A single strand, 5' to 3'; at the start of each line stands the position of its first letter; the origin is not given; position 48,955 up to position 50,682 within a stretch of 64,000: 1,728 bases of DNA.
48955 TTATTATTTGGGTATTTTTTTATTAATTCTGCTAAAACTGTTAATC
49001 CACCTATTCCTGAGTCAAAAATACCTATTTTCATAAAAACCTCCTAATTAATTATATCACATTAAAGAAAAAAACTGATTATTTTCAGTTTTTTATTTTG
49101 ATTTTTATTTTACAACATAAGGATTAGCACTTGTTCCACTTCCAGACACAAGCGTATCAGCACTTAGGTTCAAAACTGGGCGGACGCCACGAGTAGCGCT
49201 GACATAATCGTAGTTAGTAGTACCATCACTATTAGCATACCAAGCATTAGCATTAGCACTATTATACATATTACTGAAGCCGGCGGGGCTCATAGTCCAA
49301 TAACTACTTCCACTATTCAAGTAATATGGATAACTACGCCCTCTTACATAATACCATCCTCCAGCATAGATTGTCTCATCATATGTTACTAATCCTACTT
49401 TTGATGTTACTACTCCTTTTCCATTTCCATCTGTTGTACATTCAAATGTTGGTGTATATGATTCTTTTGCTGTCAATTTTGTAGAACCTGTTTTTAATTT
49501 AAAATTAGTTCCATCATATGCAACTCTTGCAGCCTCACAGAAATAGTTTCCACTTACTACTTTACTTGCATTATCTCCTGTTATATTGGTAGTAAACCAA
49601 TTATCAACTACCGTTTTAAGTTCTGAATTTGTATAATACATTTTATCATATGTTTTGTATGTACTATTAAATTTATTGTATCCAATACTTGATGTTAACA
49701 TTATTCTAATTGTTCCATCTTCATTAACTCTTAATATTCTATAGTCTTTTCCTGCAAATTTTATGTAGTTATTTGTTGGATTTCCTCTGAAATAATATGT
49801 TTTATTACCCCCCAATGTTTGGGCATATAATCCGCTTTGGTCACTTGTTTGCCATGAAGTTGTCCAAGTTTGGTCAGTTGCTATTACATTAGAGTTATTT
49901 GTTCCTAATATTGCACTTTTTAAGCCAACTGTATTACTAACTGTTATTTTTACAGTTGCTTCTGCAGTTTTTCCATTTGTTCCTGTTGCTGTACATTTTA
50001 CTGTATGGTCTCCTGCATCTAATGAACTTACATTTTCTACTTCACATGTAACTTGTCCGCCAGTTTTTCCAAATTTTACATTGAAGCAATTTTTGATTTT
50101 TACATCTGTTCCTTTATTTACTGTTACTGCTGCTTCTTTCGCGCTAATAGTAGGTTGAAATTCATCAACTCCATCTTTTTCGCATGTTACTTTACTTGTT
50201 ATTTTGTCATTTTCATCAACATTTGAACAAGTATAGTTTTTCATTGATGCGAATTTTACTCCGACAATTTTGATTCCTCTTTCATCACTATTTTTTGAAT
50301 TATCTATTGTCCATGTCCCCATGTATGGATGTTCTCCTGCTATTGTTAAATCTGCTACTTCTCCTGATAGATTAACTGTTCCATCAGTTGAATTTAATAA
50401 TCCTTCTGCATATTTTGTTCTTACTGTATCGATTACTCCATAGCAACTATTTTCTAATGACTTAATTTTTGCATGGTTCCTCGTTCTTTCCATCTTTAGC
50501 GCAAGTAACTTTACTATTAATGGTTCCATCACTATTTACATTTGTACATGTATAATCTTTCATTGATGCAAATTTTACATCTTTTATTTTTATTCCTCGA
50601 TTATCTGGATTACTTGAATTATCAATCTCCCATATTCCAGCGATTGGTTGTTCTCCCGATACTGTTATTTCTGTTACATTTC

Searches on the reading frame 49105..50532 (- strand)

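Call 80: search_protein_families(library=pfam, proteins=[window:49105-50532:-], max_evalue=0.01)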
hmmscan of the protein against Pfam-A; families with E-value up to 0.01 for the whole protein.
window:49105-50532:- (475 aa): 1 family
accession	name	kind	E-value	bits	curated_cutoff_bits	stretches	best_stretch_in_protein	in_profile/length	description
PF19789.6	DUF6273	-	0.001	19.4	23.5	1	367-457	73-171/172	Domain of unknown function (DUF6273)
